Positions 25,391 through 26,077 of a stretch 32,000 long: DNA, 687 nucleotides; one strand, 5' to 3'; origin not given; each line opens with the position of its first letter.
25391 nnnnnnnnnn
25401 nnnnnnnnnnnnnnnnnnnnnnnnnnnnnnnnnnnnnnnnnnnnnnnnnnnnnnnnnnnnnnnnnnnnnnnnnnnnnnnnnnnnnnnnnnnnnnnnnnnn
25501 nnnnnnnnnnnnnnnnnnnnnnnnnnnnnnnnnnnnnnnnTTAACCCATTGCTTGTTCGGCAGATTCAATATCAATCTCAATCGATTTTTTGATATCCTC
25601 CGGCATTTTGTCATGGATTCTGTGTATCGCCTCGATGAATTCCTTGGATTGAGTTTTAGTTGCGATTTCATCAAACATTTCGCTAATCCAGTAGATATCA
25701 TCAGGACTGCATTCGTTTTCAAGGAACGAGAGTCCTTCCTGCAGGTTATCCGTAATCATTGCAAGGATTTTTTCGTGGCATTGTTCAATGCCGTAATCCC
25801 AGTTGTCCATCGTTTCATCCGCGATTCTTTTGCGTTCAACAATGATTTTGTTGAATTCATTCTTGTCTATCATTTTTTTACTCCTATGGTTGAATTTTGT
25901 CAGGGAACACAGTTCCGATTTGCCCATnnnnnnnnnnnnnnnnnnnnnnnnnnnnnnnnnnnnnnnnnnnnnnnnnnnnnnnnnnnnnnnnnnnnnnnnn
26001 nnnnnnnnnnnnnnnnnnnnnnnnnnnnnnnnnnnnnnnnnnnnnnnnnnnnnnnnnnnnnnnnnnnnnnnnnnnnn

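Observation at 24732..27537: XRE repressor + ImmA/IrrE protease + stand-alone EndoU-like RNase + acidic partner + DUF4417-like gene: candidate undescribed signal-triggered toxin/defence module beside a Type III R-M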

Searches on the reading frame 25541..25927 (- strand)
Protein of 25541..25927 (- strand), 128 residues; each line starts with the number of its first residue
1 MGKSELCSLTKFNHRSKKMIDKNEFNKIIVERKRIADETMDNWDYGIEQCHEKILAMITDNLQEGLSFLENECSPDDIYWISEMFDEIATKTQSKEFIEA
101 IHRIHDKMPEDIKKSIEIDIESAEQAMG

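Call 3: search_protein_families(library=pfam, proteins=[window:25541-25927:-], max_evalue=1)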
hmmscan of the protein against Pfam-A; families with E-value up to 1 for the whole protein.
window:25541-25927:- (128 aa): 3 families
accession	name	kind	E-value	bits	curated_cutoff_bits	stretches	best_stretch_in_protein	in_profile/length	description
PF19047.5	HOOK_N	-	0.035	14.3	23.5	1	20-87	38-102/146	HOOK domain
PF06315.17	AceK_kinase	-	0.053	13.5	29.3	1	12-104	53-139/256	Isocitrate dehydrogenase kinase/phosphatase (AceK) kinase domain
PF18677.6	ArnB_C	-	0.14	12.5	26.3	1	84-110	34-60/72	Archaellum regulatory network B, C-terminal domain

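Call 4: search_protein_families(library=padloc, proteins=[window:25541-25927:-], max_evalue=1)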
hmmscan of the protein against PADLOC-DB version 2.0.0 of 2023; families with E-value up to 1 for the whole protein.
window:25541-25927:- (128 aa): 0 families

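Call 8: search_protein_families(library=ncbifam, proteins=[window:25541-25873:-], max_evalue=1)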
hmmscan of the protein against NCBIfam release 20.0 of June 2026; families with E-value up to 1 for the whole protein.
window:25541-25873:- (110 aa): 1 family
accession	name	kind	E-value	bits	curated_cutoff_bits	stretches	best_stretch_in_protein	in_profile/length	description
NF005972.1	PRK08058.1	equivalog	0.04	13.1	340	1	26-96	179-248/328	DNA polymerase III subunit delta'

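Call 9: search_protein_families(library=phrogs, proteins=[window:25541-25873:-], max_evalue=0.01)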
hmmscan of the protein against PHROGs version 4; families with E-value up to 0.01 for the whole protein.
window:25541-25873:- (110 aa): 1 family
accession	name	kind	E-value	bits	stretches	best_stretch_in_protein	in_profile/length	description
phrog_19054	-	unknown function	2e-05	26.2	1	8-106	7-99/102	-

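Call 26: find_homologous_proteins(query=window:25541-25873:-, max_evalue=0.001)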
Query window:25541-25873:- (110 aa): 23 proteins with E <= 0.001 among 23 candidates.
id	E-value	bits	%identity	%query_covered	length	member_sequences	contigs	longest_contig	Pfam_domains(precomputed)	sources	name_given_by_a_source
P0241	2.7e-65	235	99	100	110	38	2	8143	-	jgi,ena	-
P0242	1.2e-63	230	97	100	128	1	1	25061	-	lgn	-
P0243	1.1e-61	224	94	99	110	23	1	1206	-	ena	-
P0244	5.1e-54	199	80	100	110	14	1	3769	-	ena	-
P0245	2.9e-52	193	74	99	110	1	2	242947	-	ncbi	-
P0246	2.0e-51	191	72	100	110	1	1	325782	-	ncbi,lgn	-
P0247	2.4e-51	190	79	99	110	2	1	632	-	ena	-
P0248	8.0e-51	189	72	100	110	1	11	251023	-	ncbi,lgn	-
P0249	2.6e-49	184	76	100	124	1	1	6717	-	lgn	-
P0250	8.1e-46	173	72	99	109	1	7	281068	-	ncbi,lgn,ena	-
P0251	2.5e-44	168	71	100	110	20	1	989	-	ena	-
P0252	3.2e-41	158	66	100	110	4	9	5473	-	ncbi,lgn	-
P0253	6.9e-40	153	65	99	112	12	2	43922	-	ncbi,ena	-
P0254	2.2e-39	152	65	99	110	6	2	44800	-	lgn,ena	-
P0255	2.3e-38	149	66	99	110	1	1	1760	-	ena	-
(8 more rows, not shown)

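Call 32: search_solved_structures(query=A3, max_evalue=5)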
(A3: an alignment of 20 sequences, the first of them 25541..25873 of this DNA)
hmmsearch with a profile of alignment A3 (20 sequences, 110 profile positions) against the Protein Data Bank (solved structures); distinct sequences matched with E-value up to 5: 2.
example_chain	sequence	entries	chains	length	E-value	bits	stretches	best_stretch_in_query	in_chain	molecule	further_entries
3g1c_A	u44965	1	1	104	0.32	14.4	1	30-68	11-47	The TrpR like protein from Eubacterium eligens ATCC 27750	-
6pv5_A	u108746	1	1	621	3.7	11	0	25-56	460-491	Putative O-GlcNAcase nagJ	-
